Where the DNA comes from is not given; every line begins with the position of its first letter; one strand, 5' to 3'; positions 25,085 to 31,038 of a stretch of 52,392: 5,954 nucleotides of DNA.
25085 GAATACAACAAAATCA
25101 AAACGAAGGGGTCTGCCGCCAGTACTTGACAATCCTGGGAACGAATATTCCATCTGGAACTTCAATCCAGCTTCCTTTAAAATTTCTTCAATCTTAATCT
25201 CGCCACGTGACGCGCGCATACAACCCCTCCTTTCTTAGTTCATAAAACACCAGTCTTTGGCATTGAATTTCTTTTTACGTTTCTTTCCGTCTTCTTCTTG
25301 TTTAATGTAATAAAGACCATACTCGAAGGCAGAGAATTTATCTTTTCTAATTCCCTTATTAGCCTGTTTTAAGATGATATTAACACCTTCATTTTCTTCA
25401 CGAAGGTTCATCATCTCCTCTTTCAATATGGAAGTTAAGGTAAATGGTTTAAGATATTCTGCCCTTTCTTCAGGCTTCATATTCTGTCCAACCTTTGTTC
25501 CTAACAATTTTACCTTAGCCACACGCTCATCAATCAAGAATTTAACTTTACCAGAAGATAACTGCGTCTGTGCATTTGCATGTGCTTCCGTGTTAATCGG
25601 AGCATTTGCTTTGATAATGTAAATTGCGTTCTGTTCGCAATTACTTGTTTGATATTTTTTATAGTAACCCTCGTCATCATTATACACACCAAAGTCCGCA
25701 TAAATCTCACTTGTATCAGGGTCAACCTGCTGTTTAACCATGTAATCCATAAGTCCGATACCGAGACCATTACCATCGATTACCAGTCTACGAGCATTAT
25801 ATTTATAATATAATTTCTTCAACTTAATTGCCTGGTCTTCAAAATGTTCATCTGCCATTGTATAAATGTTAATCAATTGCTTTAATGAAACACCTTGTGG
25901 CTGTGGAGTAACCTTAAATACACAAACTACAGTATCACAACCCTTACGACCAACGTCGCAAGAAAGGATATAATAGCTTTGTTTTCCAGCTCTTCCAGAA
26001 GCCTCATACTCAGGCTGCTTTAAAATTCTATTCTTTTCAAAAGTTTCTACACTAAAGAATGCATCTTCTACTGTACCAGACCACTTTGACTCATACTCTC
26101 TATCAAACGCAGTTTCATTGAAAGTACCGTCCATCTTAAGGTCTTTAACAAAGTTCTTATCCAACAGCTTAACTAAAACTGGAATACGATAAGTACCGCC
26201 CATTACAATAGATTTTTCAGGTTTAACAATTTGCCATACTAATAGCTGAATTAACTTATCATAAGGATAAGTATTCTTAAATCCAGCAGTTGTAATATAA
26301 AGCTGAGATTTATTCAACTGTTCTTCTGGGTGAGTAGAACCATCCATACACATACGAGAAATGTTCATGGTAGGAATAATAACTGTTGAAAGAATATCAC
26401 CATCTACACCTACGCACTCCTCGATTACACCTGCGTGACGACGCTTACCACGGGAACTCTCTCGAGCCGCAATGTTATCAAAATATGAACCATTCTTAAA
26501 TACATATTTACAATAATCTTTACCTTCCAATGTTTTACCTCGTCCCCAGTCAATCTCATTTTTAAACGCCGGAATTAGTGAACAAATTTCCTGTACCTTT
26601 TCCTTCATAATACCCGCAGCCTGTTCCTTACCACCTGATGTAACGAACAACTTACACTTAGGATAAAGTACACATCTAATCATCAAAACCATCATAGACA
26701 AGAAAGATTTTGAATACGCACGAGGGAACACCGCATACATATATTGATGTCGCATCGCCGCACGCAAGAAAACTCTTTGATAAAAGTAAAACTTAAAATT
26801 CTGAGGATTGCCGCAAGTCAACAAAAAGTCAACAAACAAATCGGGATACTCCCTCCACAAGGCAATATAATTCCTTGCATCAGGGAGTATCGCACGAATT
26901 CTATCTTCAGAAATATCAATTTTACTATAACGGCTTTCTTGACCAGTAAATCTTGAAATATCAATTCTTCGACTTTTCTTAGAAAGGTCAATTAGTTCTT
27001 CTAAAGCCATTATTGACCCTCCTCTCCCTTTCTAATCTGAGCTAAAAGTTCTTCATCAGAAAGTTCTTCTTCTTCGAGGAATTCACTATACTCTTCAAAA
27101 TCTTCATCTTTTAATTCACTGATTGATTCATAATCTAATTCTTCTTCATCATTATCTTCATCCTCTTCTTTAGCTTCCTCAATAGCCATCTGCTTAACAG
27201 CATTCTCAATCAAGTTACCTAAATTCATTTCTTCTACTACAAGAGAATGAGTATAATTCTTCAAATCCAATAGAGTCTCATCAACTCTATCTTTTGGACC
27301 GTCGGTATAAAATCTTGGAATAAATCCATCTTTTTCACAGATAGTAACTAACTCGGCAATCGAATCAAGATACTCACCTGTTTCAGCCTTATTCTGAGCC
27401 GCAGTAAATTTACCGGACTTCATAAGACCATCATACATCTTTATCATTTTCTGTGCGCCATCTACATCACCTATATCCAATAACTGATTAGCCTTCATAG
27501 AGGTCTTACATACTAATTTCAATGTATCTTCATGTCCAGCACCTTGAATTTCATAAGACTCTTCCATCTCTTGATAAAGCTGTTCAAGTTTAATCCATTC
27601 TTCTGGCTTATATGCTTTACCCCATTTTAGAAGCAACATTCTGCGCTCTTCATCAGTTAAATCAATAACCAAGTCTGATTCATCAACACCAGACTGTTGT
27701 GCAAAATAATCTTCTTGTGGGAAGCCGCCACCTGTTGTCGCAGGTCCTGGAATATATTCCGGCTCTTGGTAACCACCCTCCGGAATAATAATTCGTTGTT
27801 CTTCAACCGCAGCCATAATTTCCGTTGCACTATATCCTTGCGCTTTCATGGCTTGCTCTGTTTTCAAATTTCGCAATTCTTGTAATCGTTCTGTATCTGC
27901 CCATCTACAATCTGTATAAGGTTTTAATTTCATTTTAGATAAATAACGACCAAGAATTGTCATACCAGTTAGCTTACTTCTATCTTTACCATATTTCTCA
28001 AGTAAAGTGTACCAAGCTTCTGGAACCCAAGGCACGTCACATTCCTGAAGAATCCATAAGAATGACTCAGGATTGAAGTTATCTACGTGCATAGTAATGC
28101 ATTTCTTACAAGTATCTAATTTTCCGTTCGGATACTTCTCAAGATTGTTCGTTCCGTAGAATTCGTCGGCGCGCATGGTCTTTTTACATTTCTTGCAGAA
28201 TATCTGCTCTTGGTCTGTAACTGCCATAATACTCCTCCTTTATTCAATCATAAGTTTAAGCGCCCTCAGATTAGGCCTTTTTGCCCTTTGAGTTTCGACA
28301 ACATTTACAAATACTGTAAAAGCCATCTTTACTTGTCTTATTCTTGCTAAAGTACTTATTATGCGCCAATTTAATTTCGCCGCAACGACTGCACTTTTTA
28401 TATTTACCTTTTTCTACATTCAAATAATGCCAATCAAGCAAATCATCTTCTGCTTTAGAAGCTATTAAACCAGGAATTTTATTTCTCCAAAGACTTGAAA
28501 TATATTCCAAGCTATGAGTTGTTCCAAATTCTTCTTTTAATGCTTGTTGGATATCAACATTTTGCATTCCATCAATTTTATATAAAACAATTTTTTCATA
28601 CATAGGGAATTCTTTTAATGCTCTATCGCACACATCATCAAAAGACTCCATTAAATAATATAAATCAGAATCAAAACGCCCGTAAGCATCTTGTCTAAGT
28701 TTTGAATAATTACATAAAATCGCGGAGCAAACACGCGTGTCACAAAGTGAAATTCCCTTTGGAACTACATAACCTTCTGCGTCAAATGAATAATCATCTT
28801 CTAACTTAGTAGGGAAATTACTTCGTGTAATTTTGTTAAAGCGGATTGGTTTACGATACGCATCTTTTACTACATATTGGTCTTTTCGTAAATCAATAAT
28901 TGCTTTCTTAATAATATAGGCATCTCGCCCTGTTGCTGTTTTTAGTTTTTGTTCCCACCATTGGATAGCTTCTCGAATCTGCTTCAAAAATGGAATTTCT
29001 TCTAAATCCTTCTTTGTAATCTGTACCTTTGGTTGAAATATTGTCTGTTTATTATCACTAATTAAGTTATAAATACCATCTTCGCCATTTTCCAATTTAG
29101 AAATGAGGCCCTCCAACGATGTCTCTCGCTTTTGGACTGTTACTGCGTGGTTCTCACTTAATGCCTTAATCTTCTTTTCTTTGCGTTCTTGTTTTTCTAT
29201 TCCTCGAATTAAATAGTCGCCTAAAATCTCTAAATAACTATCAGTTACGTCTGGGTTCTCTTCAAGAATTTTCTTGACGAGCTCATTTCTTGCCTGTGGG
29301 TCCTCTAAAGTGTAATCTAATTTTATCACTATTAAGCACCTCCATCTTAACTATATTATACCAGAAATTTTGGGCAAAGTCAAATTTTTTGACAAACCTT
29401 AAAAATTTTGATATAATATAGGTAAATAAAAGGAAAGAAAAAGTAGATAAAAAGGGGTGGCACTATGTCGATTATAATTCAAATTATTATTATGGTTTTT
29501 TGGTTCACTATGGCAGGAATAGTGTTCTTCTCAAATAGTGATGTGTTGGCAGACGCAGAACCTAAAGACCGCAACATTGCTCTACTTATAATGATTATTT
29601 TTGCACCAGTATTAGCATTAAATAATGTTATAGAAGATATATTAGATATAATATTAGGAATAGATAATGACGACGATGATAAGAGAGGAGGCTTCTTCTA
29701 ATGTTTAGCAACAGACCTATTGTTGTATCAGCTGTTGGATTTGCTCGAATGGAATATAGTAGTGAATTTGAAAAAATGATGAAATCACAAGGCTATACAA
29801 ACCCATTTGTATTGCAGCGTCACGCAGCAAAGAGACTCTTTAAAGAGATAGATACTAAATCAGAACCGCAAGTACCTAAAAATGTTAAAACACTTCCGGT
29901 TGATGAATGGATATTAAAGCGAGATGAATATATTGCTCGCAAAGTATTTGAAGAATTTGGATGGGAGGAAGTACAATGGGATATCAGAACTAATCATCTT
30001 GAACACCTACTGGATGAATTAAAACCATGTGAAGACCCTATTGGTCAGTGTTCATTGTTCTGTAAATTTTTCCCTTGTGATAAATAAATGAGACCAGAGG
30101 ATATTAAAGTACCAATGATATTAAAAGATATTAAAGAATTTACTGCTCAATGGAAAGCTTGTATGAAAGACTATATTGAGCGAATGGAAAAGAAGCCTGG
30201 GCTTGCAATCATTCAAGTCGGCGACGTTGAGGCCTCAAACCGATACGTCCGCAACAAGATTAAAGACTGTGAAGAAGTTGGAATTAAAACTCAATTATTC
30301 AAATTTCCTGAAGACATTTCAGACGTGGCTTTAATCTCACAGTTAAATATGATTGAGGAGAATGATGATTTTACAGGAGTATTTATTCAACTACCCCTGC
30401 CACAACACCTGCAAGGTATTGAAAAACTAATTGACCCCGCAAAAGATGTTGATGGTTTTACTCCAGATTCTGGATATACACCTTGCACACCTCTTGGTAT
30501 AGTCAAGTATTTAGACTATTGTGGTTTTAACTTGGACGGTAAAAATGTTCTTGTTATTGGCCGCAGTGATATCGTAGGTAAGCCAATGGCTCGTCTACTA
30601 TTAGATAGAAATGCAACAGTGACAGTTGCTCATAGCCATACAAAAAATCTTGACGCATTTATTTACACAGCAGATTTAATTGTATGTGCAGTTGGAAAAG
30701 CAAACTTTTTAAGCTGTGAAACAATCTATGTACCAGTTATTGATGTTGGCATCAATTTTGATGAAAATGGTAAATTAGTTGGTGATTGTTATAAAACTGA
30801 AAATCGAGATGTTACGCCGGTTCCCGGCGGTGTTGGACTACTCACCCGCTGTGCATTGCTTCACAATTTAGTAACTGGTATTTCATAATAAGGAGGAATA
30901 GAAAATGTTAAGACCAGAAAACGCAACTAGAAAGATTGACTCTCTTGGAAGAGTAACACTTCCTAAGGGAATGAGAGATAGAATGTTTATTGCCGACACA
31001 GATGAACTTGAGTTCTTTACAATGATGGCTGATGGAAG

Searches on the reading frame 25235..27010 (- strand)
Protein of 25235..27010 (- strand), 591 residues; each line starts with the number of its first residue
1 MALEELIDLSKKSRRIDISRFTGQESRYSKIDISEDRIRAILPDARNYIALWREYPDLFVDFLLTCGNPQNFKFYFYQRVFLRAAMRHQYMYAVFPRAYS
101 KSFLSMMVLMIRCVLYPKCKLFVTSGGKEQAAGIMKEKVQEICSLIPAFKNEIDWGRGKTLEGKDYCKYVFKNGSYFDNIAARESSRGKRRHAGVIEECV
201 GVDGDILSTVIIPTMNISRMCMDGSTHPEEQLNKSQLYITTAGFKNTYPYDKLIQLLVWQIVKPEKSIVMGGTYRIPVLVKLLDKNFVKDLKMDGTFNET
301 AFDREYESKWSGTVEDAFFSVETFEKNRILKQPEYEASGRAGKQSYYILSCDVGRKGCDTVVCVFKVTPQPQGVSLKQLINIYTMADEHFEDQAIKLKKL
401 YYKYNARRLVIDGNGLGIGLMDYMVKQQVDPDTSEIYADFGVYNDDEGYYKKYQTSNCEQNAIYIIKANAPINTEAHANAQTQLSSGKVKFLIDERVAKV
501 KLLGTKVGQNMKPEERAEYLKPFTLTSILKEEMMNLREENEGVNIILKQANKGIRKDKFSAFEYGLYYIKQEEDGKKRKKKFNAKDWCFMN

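Call 51: search_dna_similar(query=window:25235-27010:-, collection=phages, mode=protein, max_rows=12)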
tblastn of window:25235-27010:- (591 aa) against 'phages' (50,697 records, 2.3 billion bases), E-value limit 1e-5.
Records with a match: 146; places in all: 150; records where one place covers at least 80% of the query: 127.
Best place of each record, by identity: <60% 146.
By first word of the organism name: Bacillus 81; Lactococcus 22; Enterococcus 7; Clostridium 6; Clostridioides 6; Bacteriophage 4; Staphylococcus 4; Mammaliicoccus 4; Geobacillus 2; Brevibacillus 2; and 7 more.
By host as written in the record: Lactococcus lactis 17; Bacillus subtilis BEST7003 11; Bacillus cereus 10; Bacillus anthracis Sterne 10; - 9; Bacillus subtilis 7; Bacillus anthracis 7; Bacillus subtilis subsp. subtilis str. 168 5; and 40 more.
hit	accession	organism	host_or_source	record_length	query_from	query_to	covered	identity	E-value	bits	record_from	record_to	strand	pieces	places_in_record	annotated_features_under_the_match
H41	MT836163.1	Bacteriophage sp.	human fecal samples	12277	1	591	100%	59.8%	0e+0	732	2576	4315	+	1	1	record has no annotation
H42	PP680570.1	Enterococcus phage VRE9_4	Enterococcus faecium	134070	11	591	98%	47.9%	0e+0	574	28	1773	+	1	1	hypothetical protein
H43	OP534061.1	Enterococcus phage H1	Enterococcus faecium 374iF1 (22)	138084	33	591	95%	48.9%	0e+0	573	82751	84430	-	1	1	terminase large subunit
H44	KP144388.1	Geobacillus virus E3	failed fermentation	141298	37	589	94%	49.0%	4e-168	536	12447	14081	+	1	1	putative terminase large subunit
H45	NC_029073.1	Geobacillus virus E3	failed fermentation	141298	37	589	94%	49.0%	4e-168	536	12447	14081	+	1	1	putative terminase large subunit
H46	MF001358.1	Enterococcus phage EF1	Enterococcus faecalis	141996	11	591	93%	47.7%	8e-64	542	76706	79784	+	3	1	hypothetical protein (x2) | HNH homing endonuclease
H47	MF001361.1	Enterococcus phage EF5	Enterococcus faecalis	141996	11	591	93%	47.7%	8e-64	542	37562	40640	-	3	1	hypothetical protein (x2) | HNH homing endonuclease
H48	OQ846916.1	Alicyclobacillus phage KKP_3916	Alicyclobacillus acidoterrestris strain ...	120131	37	574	91%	48.6%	3e-159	510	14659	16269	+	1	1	hypothetical protein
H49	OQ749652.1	Phage Phass-1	human gut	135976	33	574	92%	44.2%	1e-144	468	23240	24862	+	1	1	hypothetical protein (x3)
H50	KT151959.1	Brevibacillus phage Sundance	Brevibacillus laterosporus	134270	44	573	90%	35.6%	8e-93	318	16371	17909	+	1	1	putative protein YonF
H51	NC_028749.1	Brevibacillus phage Sundance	Brevibacillus laterosporus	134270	44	573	90%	35.6%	8e-93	318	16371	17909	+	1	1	DNA-packaging protein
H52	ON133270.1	Bacillus phage 2S-4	Rosselomorea vietnamensis FJAT-46955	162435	34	573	91%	33.3%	1e-88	306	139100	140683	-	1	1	none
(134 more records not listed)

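Call 52: search_protein_families(library=phrogs, proteins=[window:25235-27010:-], max_evalue=0.00001)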
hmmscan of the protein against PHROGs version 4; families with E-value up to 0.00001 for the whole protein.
window:25235-27010:- (591 aa): 4 families
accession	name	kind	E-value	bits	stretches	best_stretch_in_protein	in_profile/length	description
phrog_15503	-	unknown function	5.3e-63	213.7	1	12-221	11-214/245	-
phrog_24618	-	unknown function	1.3e-51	176.5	1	365-591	2-230/230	-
phrog_26582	-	unknown function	3.8e-17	63.6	1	266-568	18-333/363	-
phrog_5909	-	head and packaging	5.8e-07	29.9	1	293-437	51-194/285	terminase large subunit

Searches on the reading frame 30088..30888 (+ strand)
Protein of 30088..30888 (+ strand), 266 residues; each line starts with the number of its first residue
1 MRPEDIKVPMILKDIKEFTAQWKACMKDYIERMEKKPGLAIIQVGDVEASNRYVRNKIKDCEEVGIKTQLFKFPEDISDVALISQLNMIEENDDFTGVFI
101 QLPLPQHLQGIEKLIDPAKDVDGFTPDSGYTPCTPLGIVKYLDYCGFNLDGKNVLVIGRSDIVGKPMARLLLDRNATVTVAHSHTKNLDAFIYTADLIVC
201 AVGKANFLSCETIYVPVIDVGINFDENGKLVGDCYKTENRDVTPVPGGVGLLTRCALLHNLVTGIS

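Call 3: search_protein_families(library=pfam, proteins=[window:30088-30888:+], max_evalue=1)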
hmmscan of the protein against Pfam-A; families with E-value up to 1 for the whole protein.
window:30088-30888:+ (266 aa): 2 families
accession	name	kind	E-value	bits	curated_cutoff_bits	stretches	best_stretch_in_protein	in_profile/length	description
PF02882.25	THF_DHG_CYH_C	-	1.6e-43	148.2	27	1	128-263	13-154/160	Tetrahydrofolate dehydrogenase/cyclohydrolase, NAD(P)-binding domain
PF00763.28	THF_DHG_CYH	-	4.2e-27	95.1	32.8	1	16-122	4-115/115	Tetrahydrofolate dehydrogenase/cyclohydrolase, catalytic domain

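Call 4: search_protein_families(library=phrogs, proteins=[window:30088-30888:+], max_evalue=0.01)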
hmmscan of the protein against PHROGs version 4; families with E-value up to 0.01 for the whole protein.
window:30088-30888:+ (266 aa): 1 family
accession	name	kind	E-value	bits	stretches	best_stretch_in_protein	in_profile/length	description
phrog_7320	-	other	3.5e-75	253.8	1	25-264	22-278/285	tetrahydrofolate dehydrogenase and cyclohydrolase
